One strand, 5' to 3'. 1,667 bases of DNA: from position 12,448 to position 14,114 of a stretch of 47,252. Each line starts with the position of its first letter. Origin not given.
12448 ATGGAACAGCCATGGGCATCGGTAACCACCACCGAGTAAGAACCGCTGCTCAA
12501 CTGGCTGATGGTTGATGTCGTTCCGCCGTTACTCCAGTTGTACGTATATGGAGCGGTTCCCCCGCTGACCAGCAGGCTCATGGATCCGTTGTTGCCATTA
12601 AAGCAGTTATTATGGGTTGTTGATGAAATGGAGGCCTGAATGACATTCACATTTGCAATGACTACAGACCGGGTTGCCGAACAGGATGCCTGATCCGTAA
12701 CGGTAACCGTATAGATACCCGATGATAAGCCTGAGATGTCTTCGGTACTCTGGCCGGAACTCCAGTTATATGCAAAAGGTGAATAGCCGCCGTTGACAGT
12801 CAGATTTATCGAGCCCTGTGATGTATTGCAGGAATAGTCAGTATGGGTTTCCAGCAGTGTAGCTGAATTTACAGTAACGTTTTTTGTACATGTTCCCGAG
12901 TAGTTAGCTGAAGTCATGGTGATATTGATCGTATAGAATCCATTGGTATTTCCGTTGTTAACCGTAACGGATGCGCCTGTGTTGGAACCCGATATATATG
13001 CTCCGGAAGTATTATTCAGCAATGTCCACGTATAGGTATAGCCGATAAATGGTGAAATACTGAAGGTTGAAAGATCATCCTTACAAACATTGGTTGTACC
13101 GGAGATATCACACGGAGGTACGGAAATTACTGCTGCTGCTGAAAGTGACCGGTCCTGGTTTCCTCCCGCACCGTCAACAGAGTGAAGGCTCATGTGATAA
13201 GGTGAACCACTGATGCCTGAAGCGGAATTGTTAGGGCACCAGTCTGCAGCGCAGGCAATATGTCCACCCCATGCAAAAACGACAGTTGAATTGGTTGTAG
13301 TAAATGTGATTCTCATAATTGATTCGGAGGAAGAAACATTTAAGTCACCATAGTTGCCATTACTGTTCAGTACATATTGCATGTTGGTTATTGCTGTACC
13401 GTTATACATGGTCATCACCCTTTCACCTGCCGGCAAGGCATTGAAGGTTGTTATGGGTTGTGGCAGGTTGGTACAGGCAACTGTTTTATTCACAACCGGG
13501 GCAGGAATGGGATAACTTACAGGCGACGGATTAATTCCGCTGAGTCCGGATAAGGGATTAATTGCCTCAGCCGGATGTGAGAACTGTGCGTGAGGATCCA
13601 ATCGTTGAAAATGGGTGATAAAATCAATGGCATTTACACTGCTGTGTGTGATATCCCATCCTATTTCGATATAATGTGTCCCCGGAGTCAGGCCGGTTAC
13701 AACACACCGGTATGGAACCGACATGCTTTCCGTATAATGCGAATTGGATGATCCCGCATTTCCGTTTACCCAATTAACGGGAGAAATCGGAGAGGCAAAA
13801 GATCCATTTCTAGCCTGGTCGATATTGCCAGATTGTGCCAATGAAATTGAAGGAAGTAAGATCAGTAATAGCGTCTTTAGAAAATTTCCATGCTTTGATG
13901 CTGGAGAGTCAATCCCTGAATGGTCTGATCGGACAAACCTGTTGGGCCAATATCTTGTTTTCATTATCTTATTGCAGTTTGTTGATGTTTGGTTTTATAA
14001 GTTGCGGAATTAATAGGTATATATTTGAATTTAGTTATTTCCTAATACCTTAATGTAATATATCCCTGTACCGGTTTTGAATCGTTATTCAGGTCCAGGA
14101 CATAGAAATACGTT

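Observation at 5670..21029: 6,928-bp zero-mismatch direct repeat shared by two tandem giant adhesin genes, with sharply defined boundaries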

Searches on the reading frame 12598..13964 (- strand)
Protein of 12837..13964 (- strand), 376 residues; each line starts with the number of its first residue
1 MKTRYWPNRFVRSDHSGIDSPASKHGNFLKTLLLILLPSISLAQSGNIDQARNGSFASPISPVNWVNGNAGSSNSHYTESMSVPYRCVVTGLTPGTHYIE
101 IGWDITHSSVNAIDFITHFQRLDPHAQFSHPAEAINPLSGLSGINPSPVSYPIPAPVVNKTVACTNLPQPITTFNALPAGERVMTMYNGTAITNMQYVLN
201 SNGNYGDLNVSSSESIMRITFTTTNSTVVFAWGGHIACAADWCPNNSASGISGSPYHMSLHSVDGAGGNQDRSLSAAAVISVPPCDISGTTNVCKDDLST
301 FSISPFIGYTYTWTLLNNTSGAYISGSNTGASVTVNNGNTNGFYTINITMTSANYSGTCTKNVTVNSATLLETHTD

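Call 12: find_homologous_proteins(query=window:12837-13964:-)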
Query seq(376 aa) (376 aa): 561 proteins with E <= 0.001 among 4845 candidates; the best 120 are listed.
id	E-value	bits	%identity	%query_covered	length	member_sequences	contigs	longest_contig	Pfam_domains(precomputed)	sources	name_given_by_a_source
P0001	2.3e-140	486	62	94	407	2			PF13573.13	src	-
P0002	3.5e-135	469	63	89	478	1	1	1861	PF13573.13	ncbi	ncbi:MAG: SprB repeat-containing protein, partial [Bacteroidota bacterium]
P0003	3.1e-132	459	58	91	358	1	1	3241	-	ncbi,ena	-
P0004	2.3e-88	315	50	88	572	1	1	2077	PF22352.3,PF18911.7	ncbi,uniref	ncbi:hypothetical protein, partial [Actinokineospora sp.]|uniref:hypothetical protein n=1 Tax=Actino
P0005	4.2e-85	304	52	86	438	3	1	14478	-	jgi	-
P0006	4.7e-84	301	49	86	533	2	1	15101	PF02494.23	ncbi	ncbi:MAG: hypothetical protein WAV47_19045, partial [Blastocatellia bacterium]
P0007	2.7e-80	288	49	85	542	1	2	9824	PF13573.13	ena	-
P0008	1.4e-79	286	49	86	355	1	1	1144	-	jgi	-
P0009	4.7e-79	284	49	78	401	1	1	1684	-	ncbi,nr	ncbi:MAG TPA: hypothetical protein VEY71_11595, partial [Chitinophagales bacterium]|nr:hypothetical 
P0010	4.3e-78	281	47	90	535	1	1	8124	PF07679.23,PF13895.13,PF13927.13,PF00047.32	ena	-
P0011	1.1e-77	280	49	88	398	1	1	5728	-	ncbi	ncbi:MAG: hypothetical protein WAL47_04200, partial [Pyrinomonadaceae bacterium]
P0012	2.6e-77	279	45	92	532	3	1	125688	PF13573.13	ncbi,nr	ncbi:SprB repeat-containing protein, partial [candidate division KSB1 bacterium]|nr:SprB repeat-cont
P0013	2.0e-76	276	44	96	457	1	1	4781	PF19408.6,PF00801.27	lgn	-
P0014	3.3e-76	275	46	92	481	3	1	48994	PF19081.7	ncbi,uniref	ncbi:immunoglobulin domain-containing protein, partial [Hymenobacter frigidus]|uniref:immunoglobulin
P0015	2.5e-75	272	48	86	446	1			-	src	-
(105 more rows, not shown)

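Call 13: find_encoding_contigs(protein=P0002, flank=10000, max_places=5)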
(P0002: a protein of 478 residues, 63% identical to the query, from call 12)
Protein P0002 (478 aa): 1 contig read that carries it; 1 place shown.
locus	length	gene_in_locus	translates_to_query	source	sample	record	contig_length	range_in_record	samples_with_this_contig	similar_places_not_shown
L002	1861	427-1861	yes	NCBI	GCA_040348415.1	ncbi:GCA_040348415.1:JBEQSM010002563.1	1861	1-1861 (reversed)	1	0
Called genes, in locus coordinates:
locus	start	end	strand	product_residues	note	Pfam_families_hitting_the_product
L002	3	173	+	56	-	?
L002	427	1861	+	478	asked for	PF13573:SprB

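Call 14: find_encoding_contigs(protein=P0003, flank=10000, max_places=5)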
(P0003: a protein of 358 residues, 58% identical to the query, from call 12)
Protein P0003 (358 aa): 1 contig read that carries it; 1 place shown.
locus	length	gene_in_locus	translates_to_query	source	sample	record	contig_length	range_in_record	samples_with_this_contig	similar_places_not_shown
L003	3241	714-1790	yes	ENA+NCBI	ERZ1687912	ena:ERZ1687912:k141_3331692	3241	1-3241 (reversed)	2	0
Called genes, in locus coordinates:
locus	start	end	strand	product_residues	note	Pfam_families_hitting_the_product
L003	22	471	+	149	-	PF09424:YqeY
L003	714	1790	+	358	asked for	-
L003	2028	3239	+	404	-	?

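Call 23: find_related_loci(query=window:12598-13964:-, collection=genome_contigs, flank=10000)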
Query window:12598-13964:- (455 aa) in genome_contigs; peptide patterns used: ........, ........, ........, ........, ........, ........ (x = any residue, [..] = any of these).
20 stretches matched a pattern; 2 encode a relative of the query (tblastn E <= 1e-3); 2 distinct loci.
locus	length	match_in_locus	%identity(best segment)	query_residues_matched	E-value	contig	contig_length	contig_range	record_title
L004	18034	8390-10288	64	28-436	7e-171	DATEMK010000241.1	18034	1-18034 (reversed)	MAG TPA_asm: Bacteroidia bacterium isolate SMAG_U8940 k141_2740606, whole genome shotgun sequence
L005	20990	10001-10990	55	44-372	1e-106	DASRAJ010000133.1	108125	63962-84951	MAG TPA_asm: Chitinophagales bacterium isolate SMAG_U11115 k141_2288192, whole genome shotgun sequence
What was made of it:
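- Tried and rejected: The genome scan gave only L004 (64%) and L005 (55%) (call 23).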

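Call 32: search_protein_families(library=pfam, proteins=[window:12838-13964:-], max_evalue=1)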
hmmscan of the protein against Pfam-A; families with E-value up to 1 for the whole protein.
window:12838-13964:- (375 aa): 1 family
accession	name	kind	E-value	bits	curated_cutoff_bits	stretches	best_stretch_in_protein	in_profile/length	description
PF22352.2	K319L-like_PKD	-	0.01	16.3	27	1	309-365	29-84/84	K319L-like, PKD domain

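Call 80: search_protein_families(library=ncbifam, proteins=[window:12838-13964:-], max_evalue=0.1)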
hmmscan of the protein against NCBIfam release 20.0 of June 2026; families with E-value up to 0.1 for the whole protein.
window:12838-13964:- (375 aa): 0 families

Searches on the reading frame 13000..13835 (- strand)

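Call 51: predict_structure(alignment_id=A1)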
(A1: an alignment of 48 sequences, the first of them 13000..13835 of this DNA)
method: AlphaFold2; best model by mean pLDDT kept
length: 278 residues; sequences in the alignment: 48
mean_pLDDT: 91.4   pTM: 0.86
mean pLDDT of the five models: 91.4, 91.2, 90.7, 90.3, 89.6
residues with pLDDT >= 90: 206; 70-90: 56; 50-70: 16; < 50: 0
segments of 3 or more residues with pLDDT < 50: none
pLDDT, mean of each block of 10 residues (from residue 1): 96 93 95 95 98 98 95 95 86 97 98 97 95 97 99 97 96 98 99 93 83 95 90 87 69 79 65 71
secondary structure, 60 per line:
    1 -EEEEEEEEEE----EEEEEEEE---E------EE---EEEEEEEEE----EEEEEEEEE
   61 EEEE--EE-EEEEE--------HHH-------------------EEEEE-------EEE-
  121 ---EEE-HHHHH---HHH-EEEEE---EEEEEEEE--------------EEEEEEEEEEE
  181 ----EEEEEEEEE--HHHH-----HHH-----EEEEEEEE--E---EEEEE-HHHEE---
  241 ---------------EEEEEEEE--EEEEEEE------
elements in order: E2-11 E16-23 E39-47 E52-64 E70-74 E105-109 E117-119 E124-126 H128-132 E140-144 E148-155 E170-180 E185-193 H196-199 E213-220 E227-231 E256-263 E266-272

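Call 54: fold_search(model_id=the predicted structure, library=pdb)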
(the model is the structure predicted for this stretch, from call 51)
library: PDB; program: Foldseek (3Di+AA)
matches with E <= 10: 797; with E <= 0.001: 0
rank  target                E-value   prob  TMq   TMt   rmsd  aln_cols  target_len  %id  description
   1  7k75_I                1.1e-02  0.06  0.10  0.12  21.8       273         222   10  Crystal structure of MAD2-6 IgA Fab in complex with PfCSP N-terminal peptide. (released 2021-06-23)
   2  7uln_A                1.2e-02  0.54  0.21  0.24  13.5       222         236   11  Turnip yellows virus N-terminal readthrough domain (released 2022-11-02)
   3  7ulo_A                7.3e-02  0.13  0.17  0.21  16.8       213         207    8  Potato leafroll virus N-terminal readthrough domain (released 2022-11-02)
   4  4ums                  8.6e-02  0.25  0.23  0.34  10.1       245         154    6  The crystal structure of the seventh ScaB type I cohesin from Pseudobacteroides cellulosolvens (released 2015-05-06)
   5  1t4w                  8.6e-02  0.25  0.23  0.28  11.3       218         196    7  Structural Differences in the DNA Binding Domains of Human p53 and its C. elegans Ortholog Cep-1: Structure of C. elegan (released 2004-07-20)
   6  9f1i_H                9.1e-02  0.05  0.13  0.16  23.0       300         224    8  Crystal structure of a first-in-class antibody for alpha-1,6-fucosylated prostate-specific antigen, target bound (released 2024-07-31)
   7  3qnx_B                9.1e-02  0.02  0.09  0.11  24.6       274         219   10  Orthorhombic form of human IgA1 Fab fragment, sharing same Fv as IgG (released 2012-02-15)
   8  6ww5_C                9.6e-02  0.02  0.10  0.11  25.3       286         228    8  Structure of VcINDY-Na-Fab84 in nanodisc (released 2020-09-16)
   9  6l8t_A                1.0e-01  0.03  0.11  0.13  24.1       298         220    9  Crystal structure of the Fab fragment of a humanized HBV therapeutic antibody (released 2020-02-26)
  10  8qxc_C                1.1e-01  0.03  0.10  0.13  23.3       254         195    9  Crystal structure of antibody Fab MIL-3 with PenG-Lys (released 2024-07-31)
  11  2hkf_H                1.1e-01  0.03  0.11  0.13  23.7       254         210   11  Crystal structure of the Complex Fab M75- Peptide (released 2007-11-13)
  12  9bhh_N                1.3e-01  0.12  0.17  0.19  17.4       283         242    8  Cryo-EM structure of Chikungunya virus asymmetric unit with Fab IM-CKV063 (released 2025-10-22)
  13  7swd_G                1.5e-01  0.03  0.12  0.13  18.5       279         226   10  Structure of EBOV GP lacking the mucin-like domain with 1C11 scFv and 1C3 Fab bound (released 2022-04-06)
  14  1hq4_B                1.6e-01  0.03  0.10  0.12  22.7       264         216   10  STRUCTURE OF NATIVE CATALYTIC ANTIBODY HA5-19A4 (released 2003-06-03)
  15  3qdh                  1.8e-01  0.20  0.21  0.22  19.7       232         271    9  Crystal structure of Actinomyces fimbrial adhesin FimA (released 2011-08-24)
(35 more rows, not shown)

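Call 63: find_related_loci(query=A1, collection=metagenome_contigs, flank=10000)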
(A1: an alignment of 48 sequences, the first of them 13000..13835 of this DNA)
Query A1 (278 aa) in metagenome_contigs; peptide patterns used: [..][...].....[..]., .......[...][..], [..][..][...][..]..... (x = any residue, [..] = any of these).
600 stretches matched a pattern (row limit reached: there are more); 537 encode a relative of the query (tblastn E <= 1e-3); the best 80 are kept; 80 distinct loci.
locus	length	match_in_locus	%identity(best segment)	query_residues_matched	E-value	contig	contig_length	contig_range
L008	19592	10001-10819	70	1-278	5e-130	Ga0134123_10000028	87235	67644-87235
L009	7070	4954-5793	50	1-278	3e-88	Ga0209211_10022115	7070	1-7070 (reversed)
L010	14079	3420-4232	54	1-278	4e-86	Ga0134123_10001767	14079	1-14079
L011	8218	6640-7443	54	4-278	2e-82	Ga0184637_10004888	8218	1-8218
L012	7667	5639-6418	51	4-278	1e-80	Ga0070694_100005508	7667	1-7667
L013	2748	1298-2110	50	2-278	6e-81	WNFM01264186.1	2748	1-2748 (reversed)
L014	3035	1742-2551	51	2-278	7e-80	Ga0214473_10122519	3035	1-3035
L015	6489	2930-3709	50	4-278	3e-78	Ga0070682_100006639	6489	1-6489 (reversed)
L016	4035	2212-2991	50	4-278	1e-78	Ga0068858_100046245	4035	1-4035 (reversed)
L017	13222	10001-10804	45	1-275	8e-74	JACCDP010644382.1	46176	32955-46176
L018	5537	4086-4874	50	2-272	1e-73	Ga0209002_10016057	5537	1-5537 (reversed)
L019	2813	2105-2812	50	2-244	4e-73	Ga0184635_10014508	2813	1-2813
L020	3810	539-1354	48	5-278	2e-72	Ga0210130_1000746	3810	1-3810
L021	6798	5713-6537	50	2-274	7e-72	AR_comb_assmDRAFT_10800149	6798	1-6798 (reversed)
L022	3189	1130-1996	48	2-278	1e-71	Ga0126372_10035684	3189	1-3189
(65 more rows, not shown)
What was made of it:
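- Tried and rejected: The metagenome scan gave L008 (70%) and 79 more distant loci (call 63).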
